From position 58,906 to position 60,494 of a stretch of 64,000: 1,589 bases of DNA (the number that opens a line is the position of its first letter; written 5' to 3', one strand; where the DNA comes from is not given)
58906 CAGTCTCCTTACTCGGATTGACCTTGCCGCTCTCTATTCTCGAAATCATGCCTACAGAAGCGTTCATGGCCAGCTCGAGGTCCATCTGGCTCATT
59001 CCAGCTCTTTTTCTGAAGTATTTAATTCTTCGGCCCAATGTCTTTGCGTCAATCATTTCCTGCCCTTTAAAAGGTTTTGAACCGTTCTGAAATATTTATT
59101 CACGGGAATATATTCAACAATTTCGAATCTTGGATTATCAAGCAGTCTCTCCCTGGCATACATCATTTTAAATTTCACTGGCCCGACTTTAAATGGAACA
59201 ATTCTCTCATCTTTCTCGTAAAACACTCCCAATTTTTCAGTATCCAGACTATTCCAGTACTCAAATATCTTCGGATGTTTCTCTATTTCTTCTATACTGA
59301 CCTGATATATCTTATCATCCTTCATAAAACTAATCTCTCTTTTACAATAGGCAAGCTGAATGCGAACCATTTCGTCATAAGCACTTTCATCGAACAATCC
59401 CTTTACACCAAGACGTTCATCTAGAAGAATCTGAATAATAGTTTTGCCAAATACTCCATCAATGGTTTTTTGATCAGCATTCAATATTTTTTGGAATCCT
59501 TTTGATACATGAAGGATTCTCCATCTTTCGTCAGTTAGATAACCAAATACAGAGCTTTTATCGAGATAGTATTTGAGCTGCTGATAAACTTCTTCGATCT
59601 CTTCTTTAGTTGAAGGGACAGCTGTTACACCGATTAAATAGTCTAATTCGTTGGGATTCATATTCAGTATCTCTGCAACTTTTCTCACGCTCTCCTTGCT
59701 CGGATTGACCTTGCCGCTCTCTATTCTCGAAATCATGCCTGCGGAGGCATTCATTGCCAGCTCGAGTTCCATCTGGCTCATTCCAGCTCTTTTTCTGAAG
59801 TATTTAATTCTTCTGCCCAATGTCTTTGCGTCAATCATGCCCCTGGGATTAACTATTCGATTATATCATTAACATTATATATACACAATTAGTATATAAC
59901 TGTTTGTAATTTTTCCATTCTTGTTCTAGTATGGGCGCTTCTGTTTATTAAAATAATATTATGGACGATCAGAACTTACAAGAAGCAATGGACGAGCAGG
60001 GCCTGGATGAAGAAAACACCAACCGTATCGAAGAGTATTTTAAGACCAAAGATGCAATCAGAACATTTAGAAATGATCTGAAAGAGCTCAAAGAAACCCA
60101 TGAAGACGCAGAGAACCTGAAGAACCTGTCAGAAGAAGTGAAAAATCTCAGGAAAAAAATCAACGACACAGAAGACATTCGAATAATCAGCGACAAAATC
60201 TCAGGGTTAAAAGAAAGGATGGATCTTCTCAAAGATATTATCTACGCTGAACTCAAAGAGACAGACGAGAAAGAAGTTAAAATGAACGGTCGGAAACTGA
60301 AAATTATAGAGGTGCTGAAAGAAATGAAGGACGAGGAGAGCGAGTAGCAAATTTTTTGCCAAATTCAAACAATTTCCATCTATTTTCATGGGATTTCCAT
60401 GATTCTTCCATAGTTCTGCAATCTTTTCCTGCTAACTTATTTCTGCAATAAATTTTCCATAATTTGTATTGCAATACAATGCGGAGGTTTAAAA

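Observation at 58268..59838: Tandem duplicated XRE-HTH/large-C-domain regulators with about 147-bp near-identical 5' ends and ATGA translational coupling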

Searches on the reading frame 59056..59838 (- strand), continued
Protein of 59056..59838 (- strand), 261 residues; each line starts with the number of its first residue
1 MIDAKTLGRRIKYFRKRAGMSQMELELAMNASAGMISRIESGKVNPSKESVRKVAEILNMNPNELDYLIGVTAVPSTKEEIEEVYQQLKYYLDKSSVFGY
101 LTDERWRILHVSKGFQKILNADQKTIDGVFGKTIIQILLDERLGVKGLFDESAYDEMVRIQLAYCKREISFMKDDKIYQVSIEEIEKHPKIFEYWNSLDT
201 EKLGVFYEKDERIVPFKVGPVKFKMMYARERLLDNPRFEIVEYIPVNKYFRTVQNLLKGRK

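Call 24: search_solved_structures(query=A1, max_evalue=10, show_alignments=0)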
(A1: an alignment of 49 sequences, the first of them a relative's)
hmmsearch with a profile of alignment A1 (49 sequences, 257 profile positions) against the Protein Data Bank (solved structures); distinct sequences matched with E-value up to 10: 39.
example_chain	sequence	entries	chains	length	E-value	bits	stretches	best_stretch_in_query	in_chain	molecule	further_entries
8tac_A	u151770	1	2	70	8.9e-05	25.5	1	3-59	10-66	DBP48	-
6af3_B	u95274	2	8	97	0.00011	25.1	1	15-58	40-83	HigA antitoxin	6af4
3qq6_A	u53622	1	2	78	0.00032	23.6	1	4-61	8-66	HTH-type transcriptional regulator sinR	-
2qfc_A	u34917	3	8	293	0.00041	23.3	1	2-60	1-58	PlcR protein | Transcriptional activator PlcR protein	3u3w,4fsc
8vd6_A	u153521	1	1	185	0.00046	23.1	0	50-84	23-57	CAP REPEAT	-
2r1j_L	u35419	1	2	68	0.00051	23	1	3-61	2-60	Repressor protein C2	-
1adr_A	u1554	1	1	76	0.00059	22.8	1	3-61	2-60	P22 C2 REPRESSOR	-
5tn0_A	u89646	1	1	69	0.00076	22.4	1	7-61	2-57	HTH-type transcriptional regulator SinR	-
3jxb_C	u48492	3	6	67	0.00095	22.1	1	5-61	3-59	Repressor protein C2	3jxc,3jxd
8ezt_A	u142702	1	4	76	0.0011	21.9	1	4-61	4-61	HipB(Lp)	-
8bny_A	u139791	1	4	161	0.0012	21.8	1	15-78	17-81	Immunity repressor protein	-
4z5h_A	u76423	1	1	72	0.0012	21.8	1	4-62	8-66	Antitoxin HipB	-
2mez_A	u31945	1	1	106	0.0014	21.6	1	11-61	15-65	Multiprotein Bridging Factor (MBP-like)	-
1b0n_A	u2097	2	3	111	0.0017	21.2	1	7-62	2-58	PROTEIN (SINR PROTEIN) | HTH-TYPE TRANSCRIPTIONAL REGULATOR SINR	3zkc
4yg4_A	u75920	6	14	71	0.0019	21.1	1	4-62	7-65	Antitoxin HipB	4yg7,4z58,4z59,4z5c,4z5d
3pxp_A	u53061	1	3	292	0.0023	20.8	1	79-201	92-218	Helix-turn-helix domain protein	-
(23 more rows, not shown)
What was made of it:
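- On MmyB-like transcription regulators (MLTR): The full-length family profile hits 3pxp at E 0.0023, via positions 79-201 (call 24).
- The full-length family profile hits 3pxp at E 0.0023, through query positions 79-201 (call 24).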

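Call 29: find_related_loci(query=A2, collection=genome_contigs, flank=6000)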
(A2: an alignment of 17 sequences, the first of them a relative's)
Query A2 (261 aa) in genome_contigs; peptide patterns used: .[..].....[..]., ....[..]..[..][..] (x = any residue, [..] = any of these).
51 stretches matched a pattern; 14 encode a relative of the query (tblastn E <= 1e-3); 13 distinct loci.
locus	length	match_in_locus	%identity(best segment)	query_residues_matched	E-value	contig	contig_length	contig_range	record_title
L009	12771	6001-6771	39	1-257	5e-59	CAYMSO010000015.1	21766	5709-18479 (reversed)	MAG TPA_asm: uncultured Candidatus Saccharibacteria bacterium isolate binchicken_co130_46 genome assembly, contig: NODE_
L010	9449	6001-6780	37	1-257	8e-55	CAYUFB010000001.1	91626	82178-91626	MAG TPA_asm: uncultured Candidatus Saccharibacteria bacterium isolate SRP167436_co1_363 genome assembly, contig: NODE_21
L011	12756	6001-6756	35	5-256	3e-49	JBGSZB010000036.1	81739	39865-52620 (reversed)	MAG: Candidatus Dojkabacteria bacterium isolate JTS-AC489 k141_2446408, whole genome shotgun sequence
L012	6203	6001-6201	63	1-67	2e-23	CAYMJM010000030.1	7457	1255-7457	MAG TPA_asm: uncultured Candidatus Saccharibacteria bacterium isolate binchicken_co173_429 genome assembly, contig: NODE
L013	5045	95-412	43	6-102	3e-19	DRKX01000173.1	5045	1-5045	MAG TPA_asm: Nitrospirae bacterium isolate HyVt-450 HyVt-450_k145_795114, whole genome shotgun sequence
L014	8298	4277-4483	52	3-71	5e-19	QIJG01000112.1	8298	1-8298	MAG: Nitrospirae bacterium isolate SZUA-77 Ga0063293_10019746, whole genome shotgun sequence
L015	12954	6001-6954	58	4-60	5e-17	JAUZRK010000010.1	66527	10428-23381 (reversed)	MAG: Candidatus Dojkabacteria bacterium isolate GS19_ROV17_BS05-AMOR20_M0215 AMOR20_M0215_contig10, whole genome shotgun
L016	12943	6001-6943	55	7-71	2e-16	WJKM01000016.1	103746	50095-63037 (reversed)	MAG: Candidatus Dojkabacteria bacterium isolate Bin_125 k141_3463273, whole genome shotgun sequence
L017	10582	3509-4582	41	2-99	1e-16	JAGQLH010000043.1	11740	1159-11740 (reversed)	MAG: Candidatus Dojkabacteria bacterium isolate HKST-UBA11 NODE_43_length_11740_cov_3.126125, whole genome shotgun seque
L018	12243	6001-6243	35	7-92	2e-7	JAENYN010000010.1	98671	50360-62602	MAG: Alkalihalobacillus macyae isolate B5_bin.12 B5_bin12_NODE_98_length_98671_cov_37.837511, whole genome shotgun seque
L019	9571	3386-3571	39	1-60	7e-7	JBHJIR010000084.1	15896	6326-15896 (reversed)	MAG: Kiloniellaceae bacterium isolate pac_S11C2811 S11Ck141_1293305, whole genome shotgun sequence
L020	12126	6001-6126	45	6-47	4e-5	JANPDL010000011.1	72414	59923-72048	MAG: Hyphomicrobiales bacterium isolate VAR_78_metabat_37 VAR_78_k141_370639, whole genome shotgun sequence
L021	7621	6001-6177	34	7-65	6e-5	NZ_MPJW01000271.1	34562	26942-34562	Ileibacterium valens strain NYU-BL-A3 NODE_15_length_34562_cov_280.042_ID_29, whole genome shotgun sequence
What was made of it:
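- Tried and rejected: A 17-sequence alignment gave 13 loci, of which only 3 carry full-length family members (call 29).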

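Call 30: find_encoding_contigs(protein=P0005, flank=6000, max_places=2)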
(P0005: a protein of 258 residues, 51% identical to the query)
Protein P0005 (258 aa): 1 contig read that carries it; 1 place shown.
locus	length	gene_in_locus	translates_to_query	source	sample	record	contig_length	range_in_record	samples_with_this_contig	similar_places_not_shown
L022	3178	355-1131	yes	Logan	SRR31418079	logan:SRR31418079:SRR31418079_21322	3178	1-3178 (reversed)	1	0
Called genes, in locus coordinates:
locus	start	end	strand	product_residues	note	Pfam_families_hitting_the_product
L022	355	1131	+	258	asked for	PF12844:HTH_19 (weak), PF13560:HTH_31 (weak), PF01381:HTH_3 (weak)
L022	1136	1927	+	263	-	PF13560:HTH_31 (weak), PF01381:HTH_3 (weak), PF12844:HTH_19 (weak)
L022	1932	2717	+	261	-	-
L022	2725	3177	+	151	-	?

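Call 31: find_encoding_contigs(protein=P0006, flank=6000, max_places=2)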
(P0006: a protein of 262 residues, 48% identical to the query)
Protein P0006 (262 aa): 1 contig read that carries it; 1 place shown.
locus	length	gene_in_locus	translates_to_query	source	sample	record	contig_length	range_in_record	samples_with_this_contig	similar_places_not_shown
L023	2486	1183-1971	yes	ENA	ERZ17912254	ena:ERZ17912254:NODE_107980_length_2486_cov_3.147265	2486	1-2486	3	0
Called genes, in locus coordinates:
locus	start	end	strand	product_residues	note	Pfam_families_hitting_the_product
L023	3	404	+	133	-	?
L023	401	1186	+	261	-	PF13560:HTH_31, PF01381:HTH_3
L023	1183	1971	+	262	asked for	PF13560:HTH_31, PF01381:HTH_3 (weak)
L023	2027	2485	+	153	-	?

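Call 32: find_encoding_contigs(protein=P0004, flank=6000, max_places=2)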
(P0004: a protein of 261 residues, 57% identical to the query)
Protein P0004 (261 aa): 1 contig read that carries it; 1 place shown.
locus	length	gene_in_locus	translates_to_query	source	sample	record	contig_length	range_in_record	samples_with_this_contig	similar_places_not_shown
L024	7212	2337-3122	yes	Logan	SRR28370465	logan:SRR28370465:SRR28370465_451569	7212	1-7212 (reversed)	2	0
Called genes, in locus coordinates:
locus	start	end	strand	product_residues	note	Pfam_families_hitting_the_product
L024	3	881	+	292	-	?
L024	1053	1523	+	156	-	-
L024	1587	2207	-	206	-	-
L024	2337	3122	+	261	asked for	PF13560:HTH_31 (weak), PF01381:HTH_3 (weak)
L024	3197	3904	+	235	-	-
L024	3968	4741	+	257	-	-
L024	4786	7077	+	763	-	PF00512:HisKA (weak), PF02518:HATPase_c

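Call 33: find_encoding_contigs(protein=P0009, flank=6000, max_places=2)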
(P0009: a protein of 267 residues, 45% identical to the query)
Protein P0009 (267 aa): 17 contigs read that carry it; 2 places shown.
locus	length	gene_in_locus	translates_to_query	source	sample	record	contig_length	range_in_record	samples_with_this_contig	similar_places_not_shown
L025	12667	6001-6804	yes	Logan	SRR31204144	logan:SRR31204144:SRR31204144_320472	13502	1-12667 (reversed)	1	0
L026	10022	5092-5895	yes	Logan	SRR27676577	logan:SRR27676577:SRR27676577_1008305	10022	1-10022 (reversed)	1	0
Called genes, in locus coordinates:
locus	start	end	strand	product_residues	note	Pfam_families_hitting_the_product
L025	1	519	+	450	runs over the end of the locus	?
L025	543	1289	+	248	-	PF13353:Fer4_12, PF04055:Radical_SAM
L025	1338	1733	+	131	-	PF02629:CoA_binding (weak), PF13380:CoA_binding_2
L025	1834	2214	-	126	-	PF00072:Response_reg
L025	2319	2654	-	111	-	-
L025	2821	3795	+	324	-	-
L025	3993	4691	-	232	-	-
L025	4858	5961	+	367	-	PF00390:malic, PF03949:Malic_M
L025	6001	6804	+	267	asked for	PF13560:HTH_31 (weak), PF01381:HTH_3 (weak)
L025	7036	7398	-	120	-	-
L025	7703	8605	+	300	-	-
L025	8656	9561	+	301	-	-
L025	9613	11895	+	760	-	PF00512:HisKA (weak), PF02518:HATPase_c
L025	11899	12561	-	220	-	-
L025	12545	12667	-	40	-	?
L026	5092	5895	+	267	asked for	PF13560:HTH_31 (weak), PF01381:HTH_3 (weak)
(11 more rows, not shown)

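Call 45: search_protein_families(library=pfam, alignment_id=A1, max_evalue=1)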
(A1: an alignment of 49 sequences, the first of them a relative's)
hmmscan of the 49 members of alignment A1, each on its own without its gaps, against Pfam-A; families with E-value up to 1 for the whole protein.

A. member 1, P0001 (261 aa): 6 families
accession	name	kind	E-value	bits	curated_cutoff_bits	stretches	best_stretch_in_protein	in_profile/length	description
PF01381.28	HTH_3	-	1.6e-10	41.3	23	1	11-65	1-55/55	Helix-turn-helix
PF13560.12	HTH_31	-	4.3e-09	37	27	1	7-68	2-64/64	Helix-turn-helix domain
PF12844.13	HTH_19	-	3.5e-06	27.3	30.2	1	8-65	1-58/64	Helix-turn-helix domain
PF13443.12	HTH_26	-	0.0014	19.3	22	1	10-65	1-57/63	Cro/C1-type HTH DNA-binding domain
PF15731.11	MqsA_antitoxin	-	0.025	15.1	30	1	8-66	71-128/131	Antitoxin component of bacterial toxin-antitoxin system, MqsA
PF19022.5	DUF5748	-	0.094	13.5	25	1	183-261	22-101/101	Family of unknown function (DUF5748)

B. families by the number of members that match (of 49 scanned): 44 families (the first 25 are shown)
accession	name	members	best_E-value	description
PF01381.28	HTH_3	49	9.2e-13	Helix-turn-helix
PF13560.12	HTH_31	49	1.6e-11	Helix-turn-helix domain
PF12844.13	HTH_19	47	4.3e-10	Helix-turn-helix domain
PF13443.12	HTH_26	32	2.8e-05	Cro/C1-type HTH DNA-binding domain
PF15731.11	MqsA_antitoxin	13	0.01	Antitoxin component of bacterial toxin-antitoxin system, MqsA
PF13188.13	PAS_8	4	0.015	PAS domain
PF17765.7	MLTR_LBD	3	0.00044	MmyB-like transcription regulator ligand binding domain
PF15475.11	UPF0444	2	0.26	Transmembrane protein C12orf23, UPF0444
PF18515.6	Rh5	1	0.00017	Rh5 coiled-coil domain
PF13426.13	PAS_9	1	0.012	PAS domain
PF04983.23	RNA_pol_Rpb1_3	1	0.017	RNA polymerase Rpb1, domain 3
PF04755.18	PAP_fibrillin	1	0.017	PAP_fibrillin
PF21698.3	Spo16_C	1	0.025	Spo16 protein, C-terminal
PF18181.6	SLATT_1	1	0.032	SMODS and SLOG-associating 2TM effector domain 1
PF16496.10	SWIRM-assoc_2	1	0.043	SWIRM-associated domain at the N-terminal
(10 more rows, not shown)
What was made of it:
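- Three of 49 family members hit Pfam MLTR_LBD, best E 4.4e-4 (call 45).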

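Call 69: predict_structure(alignment_id=A4)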
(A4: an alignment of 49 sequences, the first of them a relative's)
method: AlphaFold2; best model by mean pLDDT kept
length: 262 residues; sequences in the alignment: 49
mean_pLDDT: 95.0   pTM: 0.88
mean pLDDT of the five models: 95.0, 94.4, 94.3, 94.3, 93.8
residues with pLDDT >= 90: 232; 70-90: 30; 50-70: 0; < 50: 0
segments of 3 or more residues with pLDDT < 50: none
pLDDT, mean of each block of 10 residues (from residue 1): 94 97 98 97 97 98 97 96 98 97 98 96 94 95 94 94 95 95 97 97 89 90 90 95 96 88 83
secondary structure, 60 per line:
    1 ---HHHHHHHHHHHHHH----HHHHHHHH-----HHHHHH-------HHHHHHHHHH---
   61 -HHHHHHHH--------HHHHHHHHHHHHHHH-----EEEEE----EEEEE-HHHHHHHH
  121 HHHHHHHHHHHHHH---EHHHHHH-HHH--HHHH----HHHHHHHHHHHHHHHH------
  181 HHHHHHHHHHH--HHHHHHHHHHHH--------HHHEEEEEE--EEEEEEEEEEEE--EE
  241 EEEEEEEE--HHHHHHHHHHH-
elements in order: H4-17 H22-29 H35-40 H48-57 H62-69 H78-92 E98-102 E107-111 H113-134 H139-144 H151-154 H159-174 H181-191 H194-205 E217-222 E225-236 E239-248 H251-261
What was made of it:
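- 58268..59056 (-): geneB: 262-aa paralogue with the same architecture; second gene of the pair. AF2 pLDDT 95.0 (call 69).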

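Call 75: search_protein_families(library=padloc, proteins=[window:59056-59838:-], max_evalue=0.01)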
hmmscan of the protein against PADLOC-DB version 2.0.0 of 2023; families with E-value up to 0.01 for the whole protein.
window:59056-59838:- (261 aa): 15 families
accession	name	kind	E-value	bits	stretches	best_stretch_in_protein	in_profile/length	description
PDLC02926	HTH_VI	-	6.3e-09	34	1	7-67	2-62/92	-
PDLC04142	capH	-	2e-07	30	1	5-76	5-73/103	capH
PDLC03954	RmrA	-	2.3e-07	28.1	1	8-63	12-67/380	-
PDLC03951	RmrA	-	3.6e-06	24.2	1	8-62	10-64/400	-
PDLC03949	RmrA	-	5.5e-06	23.5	1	9-62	5-58/363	-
PDLC03947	RmrA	-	6.1e-06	23.3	1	5-61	10-66/383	-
PDLC03665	Control_protein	-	3.3e-05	22.1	1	7-65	9-68/77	control protein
PDLC03944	RmrA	-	9.6e-05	19.6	1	5-60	5-60/384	-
PDLC03946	RmrA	-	0.00022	18.1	1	9-60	5-56/357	-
PDLC03953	RmrA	-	0.00046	17.5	1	6-60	5-59/373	-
PDLC04775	PDC-M69A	-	0.00079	17.9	1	5-65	6-66/113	-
PDLC03943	RmrA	-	0.0026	14.9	1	8-63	4-59/370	-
PDLC03536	REase_II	-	0.0076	13.9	0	7-66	11-70/237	Type II restriction enzyme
PDLC03664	Control_protein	-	0.0095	14.4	0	5-65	12-72/74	control protein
PDLC03952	RmrA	-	0.0096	12.8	0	9-59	25-75/395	-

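Call 82: search_protein_families(library=pfam, proteins=[L016:5986-6771:+, L016:7777-8589:+, L017:3509-4279:+, L015:6784-7560:+], max_evalue=0.1)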
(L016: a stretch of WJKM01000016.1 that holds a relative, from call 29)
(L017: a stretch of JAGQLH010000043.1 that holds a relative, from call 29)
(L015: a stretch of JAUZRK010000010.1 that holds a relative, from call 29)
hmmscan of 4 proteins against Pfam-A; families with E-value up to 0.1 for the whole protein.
L016:5986-6771:+ (262 aa): 8 families
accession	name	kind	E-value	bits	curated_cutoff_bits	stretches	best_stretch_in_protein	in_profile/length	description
PF01381.28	HTH_3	-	5.6e-11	42.8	23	1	10-61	1-52/55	Helix-turn-helix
PF13560.12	HTH_31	-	1.9e-08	34.9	27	1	5-65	1-62/64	Helix-turn-helix domain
PF12844.13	HTH_19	-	3.2e-08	33.8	30.2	1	7-69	1-63/64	Helix-turn-helix domain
PF11849.14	DUF3369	-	1.9e-06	28.7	27.2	1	70-250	16-167/168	Domain of unknown function (DUF3369)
PF13443.12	HTH_26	-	5e-05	23.9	22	1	9-60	1-53/63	Cro/C1-type HTH DNA-binding domain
PF13744.12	HTH_37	-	0.0058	16.9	27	0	68-116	30-78/80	Helix-turn-helix domain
PF09987.14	DUF2226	-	0.028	14.4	22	1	35-177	60-186/252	Uncharacterized protein conserved in archaea (DUF2226)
PF22507.2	DUF6994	-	0.033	14.3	27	0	41-87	117-163/226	Family of unknown function (DUF6994)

L016:7777-8589:+ (271 aa): 6 families
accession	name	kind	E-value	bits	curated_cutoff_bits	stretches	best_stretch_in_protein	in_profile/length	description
PF01381.28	HTH_3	-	1.9e-11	44.3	23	1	10-62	1-53/55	Helix-turn-helix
PF12844.13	HTH_19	-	5.6e-09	36.2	30.2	1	7-66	1-60/64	Helix-turn-helix domain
PF13560.12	HTH_31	-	3e-08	34.3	27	1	6-66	2-63/64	Helix-turn-helix domain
PF13443.12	HTH_26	-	1.7e-05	25.4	22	1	9-65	1-58/63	Cro/C1-type HTH DNA-binding domain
PF13185.12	GAF_2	-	0.00018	22.1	28.6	1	89-246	2-135/136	GAF domain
PF01590.32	GAF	-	0.011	16.7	22.4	1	192-246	80-133/133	GAF domain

L017:3509-4279:+ (257 aa): 6 families
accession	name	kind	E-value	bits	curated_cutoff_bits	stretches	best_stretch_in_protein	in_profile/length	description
PF01381.28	HTH_3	-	2.8e-10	40.5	23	1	8-58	1-51/55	Helix-turn-helix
PF13560.12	HTH_31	-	6.1e-08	33.3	27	1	5-61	3-60/64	Helix-turn-helix domain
PF12844.13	HTH_19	-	1.8e-07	31.4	30.2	1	5-58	1-54/64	Helix-turn-helix domain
PF13443.12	HTH_26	-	0.00043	20.9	22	1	7-57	1-52/63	Cro/C1-type HTH DNA-binding domain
PF13185.12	GAF_2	-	0.0031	18.1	28.6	1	88-239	3-135/136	GAF domain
PF06919.17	Phage_T4_Gp30_7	-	0.069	13.3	27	0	88-150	39-101/118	Phage Gp30.7 protein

L015:6784-7560:+ (259 aa): 6 families
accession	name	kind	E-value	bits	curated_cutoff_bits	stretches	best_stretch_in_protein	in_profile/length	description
PF01381.28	HTH_3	-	8.9e-11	42.1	23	1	8-58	1-51/55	Helix-turn-helix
PF12844.13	HTH_19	-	4.4e-08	33.4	30.2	1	5-58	1-54/64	Helix-turn-helix domain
PF13560.12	HTH_31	-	1e-06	29.4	27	1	4-57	2-56/64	Helix-turn-helix domain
PF01590.32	GAF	-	0.00077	20.4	22.4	1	154-247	41-130/133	GAF domain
PF13185.12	GAF_2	-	0.0014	19.3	28.6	1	159-245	52-130/136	GAF domain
PF13443.12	HTH_26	-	0.011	16.4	22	1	7-58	1-53/63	Cro/C1-type HTH DNA-binding domain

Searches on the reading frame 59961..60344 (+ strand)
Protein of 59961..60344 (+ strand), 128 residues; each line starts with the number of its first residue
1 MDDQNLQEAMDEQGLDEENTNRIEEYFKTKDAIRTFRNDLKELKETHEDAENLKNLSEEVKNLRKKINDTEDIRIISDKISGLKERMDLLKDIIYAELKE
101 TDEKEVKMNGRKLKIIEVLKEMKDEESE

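Call 5: search_protein_families(library=pfam, proteins=[window:59961-60344:+], max_evalue=1)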
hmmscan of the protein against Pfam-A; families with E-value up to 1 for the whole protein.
window:59961-60344:+ (128 aa): 6 families
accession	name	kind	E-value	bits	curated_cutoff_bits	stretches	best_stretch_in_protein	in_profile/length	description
PF08653.15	DASH_Dam1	-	0.01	16.1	26.6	0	51-73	3-25/56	DASH complex subunit Dam1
PF20860.2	Dicers_N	-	0.039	14.5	27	1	22-93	3-73/89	Dicers, N-terminal domain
PF03255.19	ACCA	-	0.072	12.7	23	1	51-125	6-78/310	Acetyl co-enzyme A carboxylase carboxyltransferase-like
PF18052.6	Rx_N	-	0.25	11.9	27.7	1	28-69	22-63/93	Rx N-terminal domain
PF06133.16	Com_YlbF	-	0.83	10.6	23.9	1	4-94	19-100/105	Control of competence regulator ComK, YlbF/YmcA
PF04538.17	BEX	-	0.86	10.7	26.1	1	15-69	33-91/106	Brain expressed X-linked like family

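Call 9: search_protein_families(library=ncbifam, proteins=[window:59961-60344:+], max_evalue=1)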
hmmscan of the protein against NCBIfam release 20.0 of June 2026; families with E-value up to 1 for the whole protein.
window:59961-60344:+ (128 aa): 10 families
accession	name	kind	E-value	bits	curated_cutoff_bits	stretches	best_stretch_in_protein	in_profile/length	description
NF041035.1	Rad50_Halo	equivalog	0.008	14.6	1000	1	2-124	200-321/883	DNA double-strand break repair ATPase Rad50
TIGR00513.1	accA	equivalog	0.097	12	319.3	1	51-118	10-75/321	acetyl-CoA carboxylase carboxyl transferase subunit alpha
NF010507.0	PRK13922.10-6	equivalog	0.12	12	219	1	20-101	48-115/252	rod shape-determining protein MreC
NF002560.0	PRK02135.1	equivalog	0.13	11.8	183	1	13-94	89-170/200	tRNA (pseudouridine(54)-N(1))-methyltransferase TrmY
NF004344.0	PRK05724.1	equivalog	0.14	11.4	357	1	51-125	10-82/319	acetyl-CoA carboxylase carboxyltransferase subunit alpha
TIGR00321.1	dhys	equivalog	0.4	10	304.25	1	7-74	99-167/301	deoxyhypusine synthase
NF041416.1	halo_CC_star_2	equivalog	0.45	11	140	1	6-82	29-102/113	halo-CC-star protein HcsL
NF041751.2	sbcc_Staph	equivalog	0.46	8.3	920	1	15-126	255-365/1007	exonuclease subunit SbcC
TIGR02976.1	phageshock_pspB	equivalog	0.62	10.4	51.7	0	46-73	37-64/75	envelope stress response membrane protein PspB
NF033632.1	SLATT_4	domain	0.92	9.4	55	0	33-115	73-152/154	SLATT domain-containing protein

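Call 75: search_protein_families(library=padloc, proteins=[window:59961-60344:+], max_evalue=0.01)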
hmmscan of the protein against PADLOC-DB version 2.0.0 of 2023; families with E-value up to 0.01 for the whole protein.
window:59961-60344:+ (128 aa): 2 families
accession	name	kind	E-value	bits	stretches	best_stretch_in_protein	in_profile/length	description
PDLC04888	PDC-S06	-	0.0045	13.2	1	17-93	472-549/851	-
PDLC03865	LmuB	-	0.0094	12.2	0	15-118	269-407/1007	-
